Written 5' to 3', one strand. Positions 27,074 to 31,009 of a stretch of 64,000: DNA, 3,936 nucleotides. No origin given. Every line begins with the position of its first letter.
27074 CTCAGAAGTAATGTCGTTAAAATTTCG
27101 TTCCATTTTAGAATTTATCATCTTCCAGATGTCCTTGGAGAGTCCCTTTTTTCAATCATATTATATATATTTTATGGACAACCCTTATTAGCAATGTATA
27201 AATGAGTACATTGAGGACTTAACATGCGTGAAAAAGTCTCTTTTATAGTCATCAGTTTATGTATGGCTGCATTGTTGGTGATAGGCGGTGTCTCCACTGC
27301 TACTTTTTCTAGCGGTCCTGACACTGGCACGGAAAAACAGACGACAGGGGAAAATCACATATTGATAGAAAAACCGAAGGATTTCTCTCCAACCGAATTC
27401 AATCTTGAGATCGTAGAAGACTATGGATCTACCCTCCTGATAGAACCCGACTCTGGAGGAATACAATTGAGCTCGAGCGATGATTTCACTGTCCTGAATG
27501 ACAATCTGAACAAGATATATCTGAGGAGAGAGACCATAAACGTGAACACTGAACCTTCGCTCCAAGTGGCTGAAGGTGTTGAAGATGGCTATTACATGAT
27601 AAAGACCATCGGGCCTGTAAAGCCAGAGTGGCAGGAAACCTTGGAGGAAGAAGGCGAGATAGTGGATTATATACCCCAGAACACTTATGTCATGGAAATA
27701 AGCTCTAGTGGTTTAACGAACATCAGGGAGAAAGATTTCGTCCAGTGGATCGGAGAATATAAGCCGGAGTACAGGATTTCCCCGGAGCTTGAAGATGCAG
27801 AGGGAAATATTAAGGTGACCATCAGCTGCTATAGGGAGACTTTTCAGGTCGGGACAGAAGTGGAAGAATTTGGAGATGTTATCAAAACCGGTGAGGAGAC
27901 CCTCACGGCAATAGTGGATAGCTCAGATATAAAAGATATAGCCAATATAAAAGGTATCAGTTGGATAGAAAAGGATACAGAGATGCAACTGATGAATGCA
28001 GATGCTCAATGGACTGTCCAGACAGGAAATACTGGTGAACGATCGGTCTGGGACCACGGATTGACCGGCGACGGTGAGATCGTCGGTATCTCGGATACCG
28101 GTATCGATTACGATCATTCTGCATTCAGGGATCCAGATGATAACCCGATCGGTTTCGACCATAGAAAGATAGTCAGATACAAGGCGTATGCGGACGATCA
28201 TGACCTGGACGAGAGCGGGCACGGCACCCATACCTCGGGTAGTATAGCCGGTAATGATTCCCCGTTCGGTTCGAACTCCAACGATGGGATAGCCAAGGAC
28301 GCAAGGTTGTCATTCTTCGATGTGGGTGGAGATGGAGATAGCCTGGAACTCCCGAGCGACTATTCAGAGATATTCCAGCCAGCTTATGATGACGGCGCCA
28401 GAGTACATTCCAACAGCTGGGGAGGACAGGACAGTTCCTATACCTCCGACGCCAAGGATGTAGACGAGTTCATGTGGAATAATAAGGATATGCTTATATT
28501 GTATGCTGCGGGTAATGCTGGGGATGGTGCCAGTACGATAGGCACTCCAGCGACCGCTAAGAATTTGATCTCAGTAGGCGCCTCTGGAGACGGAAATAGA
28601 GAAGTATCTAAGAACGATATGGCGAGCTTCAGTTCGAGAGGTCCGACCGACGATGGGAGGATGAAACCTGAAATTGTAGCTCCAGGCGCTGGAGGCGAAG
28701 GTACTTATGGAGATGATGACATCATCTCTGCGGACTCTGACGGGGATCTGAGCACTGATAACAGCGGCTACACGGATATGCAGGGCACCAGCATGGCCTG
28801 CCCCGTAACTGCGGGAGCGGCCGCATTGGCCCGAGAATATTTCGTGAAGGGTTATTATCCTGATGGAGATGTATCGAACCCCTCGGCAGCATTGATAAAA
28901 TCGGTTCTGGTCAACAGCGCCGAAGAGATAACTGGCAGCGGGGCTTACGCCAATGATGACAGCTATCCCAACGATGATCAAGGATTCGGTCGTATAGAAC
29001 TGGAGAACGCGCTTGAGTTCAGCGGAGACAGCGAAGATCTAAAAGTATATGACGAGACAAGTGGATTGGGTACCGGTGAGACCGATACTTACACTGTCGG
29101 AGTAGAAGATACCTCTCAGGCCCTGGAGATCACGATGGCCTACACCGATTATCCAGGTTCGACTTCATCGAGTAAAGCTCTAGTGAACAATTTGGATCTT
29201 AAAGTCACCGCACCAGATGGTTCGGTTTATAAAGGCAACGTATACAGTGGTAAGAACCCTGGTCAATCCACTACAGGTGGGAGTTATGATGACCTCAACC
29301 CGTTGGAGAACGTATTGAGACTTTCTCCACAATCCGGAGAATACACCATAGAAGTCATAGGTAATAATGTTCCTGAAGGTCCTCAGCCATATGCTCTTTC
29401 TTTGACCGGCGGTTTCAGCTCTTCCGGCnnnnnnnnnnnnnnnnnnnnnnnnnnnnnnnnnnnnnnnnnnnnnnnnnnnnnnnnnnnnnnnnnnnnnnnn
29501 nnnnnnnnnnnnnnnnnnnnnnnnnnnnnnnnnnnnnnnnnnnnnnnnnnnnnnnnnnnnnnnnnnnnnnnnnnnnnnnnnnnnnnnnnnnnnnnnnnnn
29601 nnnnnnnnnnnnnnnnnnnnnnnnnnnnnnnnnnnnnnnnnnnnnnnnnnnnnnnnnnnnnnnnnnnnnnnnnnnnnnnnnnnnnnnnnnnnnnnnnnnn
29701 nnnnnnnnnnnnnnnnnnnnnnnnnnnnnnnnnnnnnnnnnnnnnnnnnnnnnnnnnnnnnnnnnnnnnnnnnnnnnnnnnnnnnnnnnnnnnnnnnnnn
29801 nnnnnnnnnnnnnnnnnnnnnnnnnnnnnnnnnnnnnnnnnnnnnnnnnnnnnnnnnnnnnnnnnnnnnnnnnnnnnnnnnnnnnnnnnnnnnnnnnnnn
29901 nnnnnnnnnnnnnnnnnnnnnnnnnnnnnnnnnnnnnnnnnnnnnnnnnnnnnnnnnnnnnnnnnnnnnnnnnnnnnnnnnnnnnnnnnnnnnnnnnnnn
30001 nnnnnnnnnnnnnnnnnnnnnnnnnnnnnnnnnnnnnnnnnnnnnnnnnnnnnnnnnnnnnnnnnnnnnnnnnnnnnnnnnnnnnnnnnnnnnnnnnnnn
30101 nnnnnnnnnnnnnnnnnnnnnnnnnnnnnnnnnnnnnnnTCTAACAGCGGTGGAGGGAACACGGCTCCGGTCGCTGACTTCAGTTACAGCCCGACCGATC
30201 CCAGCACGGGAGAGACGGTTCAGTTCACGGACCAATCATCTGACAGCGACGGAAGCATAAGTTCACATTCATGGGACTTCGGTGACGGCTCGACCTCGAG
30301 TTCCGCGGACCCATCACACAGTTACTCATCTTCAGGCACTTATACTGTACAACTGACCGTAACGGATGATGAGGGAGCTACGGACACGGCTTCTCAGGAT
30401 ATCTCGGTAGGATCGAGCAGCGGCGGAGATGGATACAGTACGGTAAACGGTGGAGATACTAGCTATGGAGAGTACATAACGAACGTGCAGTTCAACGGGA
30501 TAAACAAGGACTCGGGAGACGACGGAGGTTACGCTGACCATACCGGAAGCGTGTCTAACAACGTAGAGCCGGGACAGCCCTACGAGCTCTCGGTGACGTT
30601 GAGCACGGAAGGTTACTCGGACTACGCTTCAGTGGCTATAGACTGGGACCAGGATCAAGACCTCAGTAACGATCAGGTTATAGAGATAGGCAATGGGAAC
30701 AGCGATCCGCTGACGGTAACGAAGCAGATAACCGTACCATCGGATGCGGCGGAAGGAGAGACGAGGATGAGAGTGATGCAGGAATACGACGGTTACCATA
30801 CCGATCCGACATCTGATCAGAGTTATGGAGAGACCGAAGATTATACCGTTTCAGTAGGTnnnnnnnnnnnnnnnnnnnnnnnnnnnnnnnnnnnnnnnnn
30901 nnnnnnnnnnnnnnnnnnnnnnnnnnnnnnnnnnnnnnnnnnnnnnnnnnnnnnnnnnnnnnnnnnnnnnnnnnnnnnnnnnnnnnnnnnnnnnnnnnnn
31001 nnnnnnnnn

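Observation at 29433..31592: Three near-identical 720-bp tandem units (PKD plus GEVED-like module) inside the second subtilase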

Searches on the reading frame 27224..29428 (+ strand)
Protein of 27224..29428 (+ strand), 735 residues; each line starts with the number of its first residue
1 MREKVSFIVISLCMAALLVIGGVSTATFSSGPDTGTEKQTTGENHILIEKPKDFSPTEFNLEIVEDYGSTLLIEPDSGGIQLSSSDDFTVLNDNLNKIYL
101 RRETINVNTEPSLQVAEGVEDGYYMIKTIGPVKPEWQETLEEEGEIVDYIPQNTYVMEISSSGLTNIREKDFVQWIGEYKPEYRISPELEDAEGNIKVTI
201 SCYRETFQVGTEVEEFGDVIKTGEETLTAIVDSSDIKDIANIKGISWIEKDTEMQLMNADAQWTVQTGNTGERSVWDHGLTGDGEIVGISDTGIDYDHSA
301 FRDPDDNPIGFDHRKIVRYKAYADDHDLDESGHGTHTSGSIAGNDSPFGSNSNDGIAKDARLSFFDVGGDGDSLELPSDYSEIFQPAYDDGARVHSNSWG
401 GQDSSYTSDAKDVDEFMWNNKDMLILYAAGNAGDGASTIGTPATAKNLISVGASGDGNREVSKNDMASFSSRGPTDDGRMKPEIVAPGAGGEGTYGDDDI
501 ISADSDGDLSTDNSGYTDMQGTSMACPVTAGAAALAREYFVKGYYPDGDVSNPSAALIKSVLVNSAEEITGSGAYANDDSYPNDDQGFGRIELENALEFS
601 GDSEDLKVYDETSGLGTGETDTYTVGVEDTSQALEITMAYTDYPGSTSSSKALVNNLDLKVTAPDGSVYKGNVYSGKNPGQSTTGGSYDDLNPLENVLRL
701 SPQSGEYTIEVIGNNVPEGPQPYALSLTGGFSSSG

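Call 25: find_related_loci(query=window:27224-29428:+, collection=genome_contigs, flank=8000)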
Query window:27224-29428:+ (735 aa) in genome_contigs; peptide patterns used: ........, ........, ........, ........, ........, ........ (x = any residue, [..] = any of these).
57 stretches matched a pattern; 9 encode a relative of the query (tblastn E <= 1e-3); 9 distinct loci.
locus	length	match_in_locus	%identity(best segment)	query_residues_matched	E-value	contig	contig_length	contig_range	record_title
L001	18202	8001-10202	63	1-735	0e+0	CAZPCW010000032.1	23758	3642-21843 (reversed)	MAG TPA_asm: uncultured Thermoplasmata archaeon isolate ERP127260_co1_37 genome assembly, contig: NODE_815_length_23758_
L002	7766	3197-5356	61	1-728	0e+0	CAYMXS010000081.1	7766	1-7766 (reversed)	MAG TPA_asm: uncultured Thermoplasmata archaeon isolate ERP127260_co1_112 genome assembly, contig: NODE_4443_length_7766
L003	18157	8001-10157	61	1-731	0e+0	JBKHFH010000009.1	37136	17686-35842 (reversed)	MAG: Thermoplasmata archaeon isolate D1M05_39 NODE_467_length_37136_cov_46.879156, whole genome shotgun sequence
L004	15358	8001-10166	57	1-733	0e+0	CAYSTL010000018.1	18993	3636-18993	MAG TPA_asm: uncultured Thermoplasmata archaeon isolate ERP127260_co1_34 genome assembly, contig: NODE_1222_length_18993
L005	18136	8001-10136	65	25-735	0e+0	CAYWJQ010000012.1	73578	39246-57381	MAG TPA_asm: uncultured Thermoplasmata archaeon isolate ERP127260_co1_25 genome assembly, contig: NODE_56_length_73578_c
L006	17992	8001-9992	35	113-734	8e-100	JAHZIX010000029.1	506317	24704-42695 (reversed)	MAG: Deltaproteobacteria bacterium isolate P_S1_bin.14 k141_1032655, whole genome shotgun sequence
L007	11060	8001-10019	33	120-735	1e-90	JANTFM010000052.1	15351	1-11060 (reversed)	MAG: Acidobacteria bacterium isolate bin100110 c_000000003850, whole genome shotgun sequence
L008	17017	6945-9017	31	120-729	2e-81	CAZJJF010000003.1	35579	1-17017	MAG TPA_asm: uncultured Anaerolineales bacterium isolate SRP189682_co1_194 genome assembly, contig: NODE_1627_length_355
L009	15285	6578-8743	30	98-729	4e-62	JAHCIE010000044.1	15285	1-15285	MAG: Anaerolineae bacterium isolate TGS_CHL1 CHL1_44, whole genome shotgun sequence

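Call 50: find_related_loci(query=window:27224-29428:+, collection=metagenome_contigs, flank=8000)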
Query window:27224-29428:+ (735 aa) in metagenome_contigs; peptide patterns used: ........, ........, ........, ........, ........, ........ (x = any residue, [..] = any of these).
87 stretches matched a pattern; 4 encode a relative of the query (tblastn E <= 1e-3); 4 distinct loci.
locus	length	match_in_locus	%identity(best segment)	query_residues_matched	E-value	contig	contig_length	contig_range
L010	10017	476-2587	60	19-729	0e+0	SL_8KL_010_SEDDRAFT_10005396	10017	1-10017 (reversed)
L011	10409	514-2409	34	124-725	4e-88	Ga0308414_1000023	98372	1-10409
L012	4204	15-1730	35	178-725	1e-79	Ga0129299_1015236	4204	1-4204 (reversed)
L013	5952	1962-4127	30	98-729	4e-64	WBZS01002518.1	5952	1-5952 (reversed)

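Call 57: search_solved_structures(query=window:27224-29428:+, max_evalue=1e-10)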
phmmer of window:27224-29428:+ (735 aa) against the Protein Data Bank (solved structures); distinct sequences matched with E-value up to 1e-10: 7.
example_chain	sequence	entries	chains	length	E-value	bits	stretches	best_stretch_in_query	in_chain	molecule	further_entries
5fax_A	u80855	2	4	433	6.3e-72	246.5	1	277-727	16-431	Subtilase SubHal from Bacillus halmapalus | Enzyme subtilase SubHal from Bacillus halmapalus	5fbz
1wmd_A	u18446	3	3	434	2.1e-71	244.8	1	277-727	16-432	protease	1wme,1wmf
3afg_A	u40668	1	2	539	4.3e-21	78.5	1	240-539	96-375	Subtilisin-like serine protease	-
9ues_B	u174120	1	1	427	2.5e-20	76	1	274-540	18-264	Subtilisin-like serine protease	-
8jmw_A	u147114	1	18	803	7.1e-19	71.1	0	262-455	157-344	S8 family serine peptidase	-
4i0w_B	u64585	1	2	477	1.6e-14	56.8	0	274-443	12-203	Protease CspB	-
7eox_A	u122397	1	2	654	4.1e-11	45.5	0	464-605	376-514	Protease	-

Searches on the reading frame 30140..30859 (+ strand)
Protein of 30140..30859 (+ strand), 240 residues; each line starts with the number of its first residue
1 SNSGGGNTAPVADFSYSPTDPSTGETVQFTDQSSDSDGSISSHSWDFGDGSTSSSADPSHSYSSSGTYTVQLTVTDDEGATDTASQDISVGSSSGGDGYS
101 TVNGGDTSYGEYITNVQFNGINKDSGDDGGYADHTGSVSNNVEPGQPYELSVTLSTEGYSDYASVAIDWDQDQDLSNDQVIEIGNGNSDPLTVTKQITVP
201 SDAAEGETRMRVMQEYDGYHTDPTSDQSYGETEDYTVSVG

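Call 37: predict_structure(alignment_id=A1)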
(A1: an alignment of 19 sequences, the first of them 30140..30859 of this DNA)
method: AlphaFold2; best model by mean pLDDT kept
length: 240 residues; sequences in the alignment: 19
mean_pLDDT: 89.2   pTM: 0.63
mean pLDDT of the five models: 89.2, 88.1, 88.0, 88.0, 88.0
residues with pLDDT >= 90: 145; 70-90: 81; 50-70: 6; < 50: 8
segments of 3 or more residues with pLDDT < 50: 1-4, 94-97
pLDDT, mean of each block of 10 residues (from residue 1): 60 92 88 93 98 98 91 96 93 57 84 94 89 84 96 96 94 85 97 97 88 93 88 90
secondary structure, 60 per line:
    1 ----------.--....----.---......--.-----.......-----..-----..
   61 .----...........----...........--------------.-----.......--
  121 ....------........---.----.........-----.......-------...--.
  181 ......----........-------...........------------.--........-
elements in order: E14-17 E26-31 E40-46 E59-61 E66-76 E81-91 E112-118 E121-124 E131-138 E147-155 E161-167 E180-186 E191-198 E206-216 E232-239

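Call 39: fold_search(model_id=the predicted structure, library=pdb)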
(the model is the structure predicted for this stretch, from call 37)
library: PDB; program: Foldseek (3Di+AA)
matches with E <= 10: 1858; with E <= 0.001: 137
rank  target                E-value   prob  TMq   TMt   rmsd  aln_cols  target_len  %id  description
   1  2c26                  1.4e-10  1.00  0.37  0.36  14.5       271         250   22  Structural basis for the promiscuous specificity of the carbohydrate- binding modules from the beta-sandwich super famil (released 2005-10-18)
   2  9x1i_A                3.4e-08  1.00  0.45  0.13  16.6       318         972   14  Structure of endo-beta-N-acetylglucosaminidase HS (released 2026-03-18)
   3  4tn9_A                6.8e-08  1.00  0.33  0.90   1.0        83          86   44  Crystal structure of Clostridium histolyticum ColG collagenase polycystic kidney disease-like domain at 1.4 Angstrom r (released 2015-03-11)
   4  4jrw_A                1.1e-07  1.00  0.34  0.91   1.0        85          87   44  Crystal structure of Clostridium histolyticum colg collagenase PKD domain 2 at 1.6 Angstrom resolution (released 2014-05-21)
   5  6aem_A                1.2e-07  1.00  0.32  0.89   1.7        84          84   46  Crystal structure of the PKD1 domain of Vibrio anguillarum Epp (released 2018-12-12)
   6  4l9d_A                1.5e-07  1.00  0.32  0.91   1.8        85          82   48  Crystal structure of the PKD1 domain from Vibrio cholerae metalloprotease PrtV (released 2013-07-10)
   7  4aqo                  1.6e-07  1.00  0.34  0.93   1.0        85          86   45  CRYSTAL STRUCTURE OF THE CALCIUM BOUND PKD-like DOMAIN OF COLLAGENASE G FROM CLOSTRIDIUM HISTOLYTICUM AT 0.99 ANGSTROM R (released 2013-06-05)
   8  2y72_A                1.6e-07  1.00  0.33  0.92   1.1        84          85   42  Crystal structure of the PKD Domain of Collagenase G from Clostridium Histolyticum at 1.18 Angstrom Resolution. (released 2011-09-28)
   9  4l9d_B                2.3e-07  1.00  0.32  0.91   1.7        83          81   49  Crystal structure of the PKD1 domain from Vibrio cholerae metalloprotease PrtV (released 2013-07-10)
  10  1l0q_A                8.0e-07  1.00  0.32  0.20   1.3        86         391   40  Tandem YVTN beta-propeller and PKD domains from an archaeal surface layer protein (released 2002-11-06)
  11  4jgu_A                1.3e-06  1.00  0.34  0.83   1.3        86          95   38  Crystal structure of Clostridium histolyticum ColH collagenase polycystic kidney-disease-like domain 2b at 1.4 Angstro (released 2014-03-05)
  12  6fg9_A                1.3e-06  1.00  0.34  0.10  15.4       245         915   15  Mouse SORCS2 ectodomain (sortilin related VPS10 domain containing receptor 2) (released 2018-08-01)
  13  4be6_A                1.3e-06  1.00  0.27  0.28  13.3       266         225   12  V. cholera biofilm scaffolding protein RbmA (released 2013-12-18)
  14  4be5_A                1.8e-06  1.00  0.26  0.28  13.6       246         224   13  V. cholera biofilm scaffolding protein RbmA (released 2013-12-18)
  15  3pdd                  2.0e-06  1.00  0.31  0.38  15.2       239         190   12  Structures of Clostridium thermocellum CbhA fibronectin(III)-like modules (released 2011-11-23)
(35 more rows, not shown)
